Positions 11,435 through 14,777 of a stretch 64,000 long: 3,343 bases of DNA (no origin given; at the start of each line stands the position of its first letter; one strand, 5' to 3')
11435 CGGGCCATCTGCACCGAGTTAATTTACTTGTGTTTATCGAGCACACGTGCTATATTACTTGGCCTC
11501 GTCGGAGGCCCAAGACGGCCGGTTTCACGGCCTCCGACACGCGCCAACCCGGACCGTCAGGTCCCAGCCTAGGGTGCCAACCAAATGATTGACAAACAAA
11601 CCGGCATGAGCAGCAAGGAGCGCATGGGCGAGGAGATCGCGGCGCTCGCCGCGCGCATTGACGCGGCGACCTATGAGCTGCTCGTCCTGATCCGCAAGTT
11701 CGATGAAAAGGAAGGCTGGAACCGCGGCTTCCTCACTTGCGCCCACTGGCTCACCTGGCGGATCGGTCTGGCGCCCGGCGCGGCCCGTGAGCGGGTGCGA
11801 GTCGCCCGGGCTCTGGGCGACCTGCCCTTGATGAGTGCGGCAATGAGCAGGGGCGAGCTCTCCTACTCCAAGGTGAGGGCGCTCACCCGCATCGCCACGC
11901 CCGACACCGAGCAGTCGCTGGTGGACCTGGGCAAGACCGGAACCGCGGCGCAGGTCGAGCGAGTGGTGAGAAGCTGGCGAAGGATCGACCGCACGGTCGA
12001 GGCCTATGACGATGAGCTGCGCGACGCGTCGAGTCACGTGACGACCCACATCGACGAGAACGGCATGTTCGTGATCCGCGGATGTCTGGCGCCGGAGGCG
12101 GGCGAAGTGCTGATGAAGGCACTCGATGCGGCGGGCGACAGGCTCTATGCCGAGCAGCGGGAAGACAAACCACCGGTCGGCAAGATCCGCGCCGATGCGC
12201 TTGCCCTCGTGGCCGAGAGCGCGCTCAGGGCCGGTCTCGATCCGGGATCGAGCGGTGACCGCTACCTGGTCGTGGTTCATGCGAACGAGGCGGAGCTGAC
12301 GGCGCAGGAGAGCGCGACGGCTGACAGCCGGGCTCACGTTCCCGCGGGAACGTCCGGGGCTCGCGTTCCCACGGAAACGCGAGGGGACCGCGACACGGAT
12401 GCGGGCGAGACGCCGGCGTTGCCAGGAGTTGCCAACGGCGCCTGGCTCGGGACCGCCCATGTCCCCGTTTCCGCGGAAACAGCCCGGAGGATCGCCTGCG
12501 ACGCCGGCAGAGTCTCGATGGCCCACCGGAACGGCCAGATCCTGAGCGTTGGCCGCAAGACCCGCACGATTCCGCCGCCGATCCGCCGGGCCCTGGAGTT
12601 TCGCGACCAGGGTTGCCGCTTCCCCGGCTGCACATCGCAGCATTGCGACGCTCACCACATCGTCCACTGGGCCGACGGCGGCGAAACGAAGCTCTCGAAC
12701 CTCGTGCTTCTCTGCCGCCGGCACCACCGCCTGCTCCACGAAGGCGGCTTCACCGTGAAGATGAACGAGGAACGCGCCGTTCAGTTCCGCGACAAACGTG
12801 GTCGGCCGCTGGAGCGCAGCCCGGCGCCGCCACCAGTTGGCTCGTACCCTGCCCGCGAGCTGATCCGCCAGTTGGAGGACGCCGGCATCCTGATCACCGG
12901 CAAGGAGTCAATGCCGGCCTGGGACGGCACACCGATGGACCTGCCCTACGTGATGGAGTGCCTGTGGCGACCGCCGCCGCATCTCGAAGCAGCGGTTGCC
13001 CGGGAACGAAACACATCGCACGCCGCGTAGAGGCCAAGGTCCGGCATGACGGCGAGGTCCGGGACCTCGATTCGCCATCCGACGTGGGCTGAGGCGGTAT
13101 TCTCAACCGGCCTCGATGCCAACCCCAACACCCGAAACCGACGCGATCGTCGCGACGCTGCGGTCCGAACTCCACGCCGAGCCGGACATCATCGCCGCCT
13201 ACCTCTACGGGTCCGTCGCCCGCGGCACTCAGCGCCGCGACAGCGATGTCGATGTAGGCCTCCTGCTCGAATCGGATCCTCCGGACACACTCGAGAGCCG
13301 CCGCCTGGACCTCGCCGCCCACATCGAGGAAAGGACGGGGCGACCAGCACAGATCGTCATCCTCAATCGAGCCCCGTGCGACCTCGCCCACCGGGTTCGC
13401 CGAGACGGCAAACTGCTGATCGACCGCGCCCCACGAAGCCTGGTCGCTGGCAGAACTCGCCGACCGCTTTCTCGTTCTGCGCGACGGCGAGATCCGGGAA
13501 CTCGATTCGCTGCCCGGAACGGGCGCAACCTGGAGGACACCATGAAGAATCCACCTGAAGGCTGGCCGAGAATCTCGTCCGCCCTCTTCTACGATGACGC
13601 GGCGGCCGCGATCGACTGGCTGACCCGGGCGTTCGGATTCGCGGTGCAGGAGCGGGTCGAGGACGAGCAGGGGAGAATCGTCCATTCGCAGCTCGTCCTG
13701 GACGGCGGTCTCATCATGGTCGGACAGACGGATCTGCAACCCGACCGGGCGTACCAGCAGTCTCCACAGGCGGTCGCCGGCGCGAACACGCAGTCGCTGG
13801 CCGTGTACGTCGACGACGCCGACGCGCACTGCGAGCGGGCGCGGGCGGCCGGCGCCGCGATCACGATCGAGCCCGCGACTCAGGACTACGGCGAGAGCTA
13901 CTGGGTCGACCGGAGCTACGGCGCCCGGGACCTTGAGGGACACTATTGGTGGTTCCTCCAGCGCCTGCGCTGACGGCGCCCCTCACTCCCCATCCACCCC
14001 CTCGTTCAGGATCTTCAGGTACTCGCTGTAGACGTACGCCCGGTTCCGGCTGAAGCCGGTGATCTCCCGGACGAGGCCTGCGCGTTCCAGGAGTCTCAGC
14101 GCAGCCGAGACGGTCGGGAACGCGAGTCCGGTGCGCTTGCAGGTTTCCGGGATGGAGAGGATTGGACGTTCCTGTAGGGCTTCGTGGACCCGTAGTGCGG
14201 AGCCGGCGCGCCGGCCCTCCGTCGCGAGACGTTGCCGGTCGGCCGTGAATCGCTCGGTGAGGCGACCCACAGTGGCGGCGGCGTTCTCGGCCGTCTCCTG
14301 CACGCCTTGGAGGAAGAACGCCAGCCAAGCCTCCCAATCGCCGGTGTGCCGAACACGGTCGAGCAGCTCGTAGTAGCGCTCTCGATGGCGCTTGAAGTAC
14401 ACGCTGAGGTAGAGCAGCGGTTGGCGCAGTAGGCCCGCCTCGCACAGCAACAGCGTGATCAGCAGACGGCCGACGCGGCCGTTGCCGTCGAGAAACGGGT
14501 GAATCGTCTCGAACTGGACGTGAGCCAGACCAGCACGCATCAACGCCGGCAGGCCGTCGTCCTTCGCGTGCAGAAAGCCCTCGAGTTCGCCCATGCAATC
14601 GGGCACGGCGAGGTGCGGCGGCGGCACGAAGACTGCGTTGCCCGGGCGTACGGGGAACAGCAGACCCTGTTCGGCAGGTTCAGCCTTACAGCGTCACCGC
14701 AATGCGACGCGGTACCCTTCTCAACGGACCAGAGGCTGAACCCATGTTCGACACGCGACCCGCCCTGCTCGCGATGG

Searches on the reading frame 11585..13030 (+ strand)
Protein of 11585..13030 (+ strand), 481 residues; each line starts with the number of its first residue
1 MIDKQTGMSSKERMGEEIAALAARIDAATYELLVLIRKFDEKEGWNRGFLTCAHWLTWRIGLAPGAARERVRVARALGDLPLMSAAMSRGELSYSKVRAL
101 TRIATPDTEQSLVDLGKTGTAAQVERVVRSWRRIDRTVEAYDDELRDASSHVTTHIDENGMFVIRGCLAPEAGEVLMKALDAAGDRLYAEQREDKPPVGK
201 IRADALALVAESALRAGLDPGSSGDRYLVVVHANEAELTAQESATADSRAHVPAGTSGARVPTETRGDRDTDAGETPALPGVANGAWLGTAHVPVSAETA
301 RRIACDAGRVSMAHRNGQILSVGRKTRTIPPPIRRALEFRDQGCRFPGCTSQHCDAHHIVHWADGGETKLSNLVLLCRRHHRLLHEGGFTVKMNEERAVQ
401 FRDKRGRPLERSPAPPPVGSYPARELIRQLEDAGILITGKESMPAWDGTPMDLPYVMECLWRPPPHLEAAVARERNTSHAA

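Call 10: search_protein_families(library=pfam, proteins=[window:11585-13030:+], max_evalue=0.01)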
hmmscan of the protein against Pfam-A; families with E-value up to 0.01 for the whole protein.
window:11585-13030:+ (481 aa): 3 families
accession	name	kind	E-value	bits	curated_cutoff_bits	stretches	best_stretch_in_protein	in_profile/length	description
PF02720.22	DUF222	-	9.6e-22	78.1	24.4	2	14-244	3-250/306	Domain of unknown function (DUF222)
PF01844.29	HNH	-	5.8e-07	30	21.4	1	342-385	2-45/47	HNH endonuclease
PF13391.12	HNH_2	-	0.0006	20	21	1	344-391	1-65/66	HNH endonuclease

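Call 11: search_protein_families(library=padloc, proteins=[window:11585-13030:+], max_evalue=0.001)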
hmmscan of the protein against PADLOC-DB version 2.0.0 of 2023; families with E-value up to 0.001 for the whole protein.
window:11585-13030:+ (481 aa): 0 families

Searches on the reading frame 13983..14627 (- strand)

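Call 10: search_protein_families(library=pfam, proteins=[window:13983-14627:-], max_evalue=0.01)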
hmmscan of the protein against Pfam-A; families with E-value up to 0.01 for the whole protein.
window:13983-14627:- (214 aa): 6 families
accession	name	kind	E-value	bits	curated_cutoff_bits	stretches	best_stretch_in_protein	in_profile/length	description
PF02661.23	Fic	-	1.7e-13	51.7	24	1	2-61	36-93/93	Fic/DOC family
PF13412.12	HTH_24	-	4.9e-06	26.5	21.9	1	145-187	6-48/48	Winged helix-turn-helix DNA-binding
PF01022.26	HTH_5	-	0.00017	21.9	22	1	149-187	9-46/47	Bacterial regulatory protein, arsR family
PF07756.17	DUF1612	-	0.0047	17.6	30.1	1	21-124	21-116/127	Protein of unknown function (DUF1612)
PF12802.13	MarR_2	-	0.0064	17.1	27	0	157-187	21-51/61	MarR family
PF09339.16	HTH_IclR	-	0.0096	16.1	22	0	146-187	7-49/52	IclR helix-turn-helix domain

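Call 11: search_protein_families(library=padloc, proteins=[window:13983-14627:-], max_evalue=0.001)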
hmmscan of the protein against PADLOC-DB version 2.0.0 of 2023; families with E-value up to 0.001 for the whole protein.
window:13983-14627:- (214 aa): 8 families
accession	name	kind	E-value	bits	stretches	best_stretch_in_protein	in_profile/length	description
PDLC03963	SoFic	-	3.9e-71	238.3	1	1-208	154-359/361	-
PDLC04966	PDC-S24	-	9e-16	55.8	1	2-92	277-368/497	-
PDLC04840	PDC-S04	-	2.5e-11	41.7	1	35-91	148-198/227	-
PDLC04836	PDC-S04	-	3.5e-11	40.7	1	36-110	162-227/244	-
PDLC04839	PDC-S04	-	1.4e-09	35.9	1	35-87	133-181/205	-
PDLC04837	PDC-S04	-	8.2e-09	33.1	1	36-97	158-212/234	-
PDLC01438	Csa3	-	2.5e-05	22.5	1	144-205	150-207/305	"CAS-I,CAS-II,CAS-III,CAS-IV,CAS-V,CAS-VI; associated_signaling"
PDLC04838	PDC-S04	-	6.9e-05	20.7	1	38-66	139-167/209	-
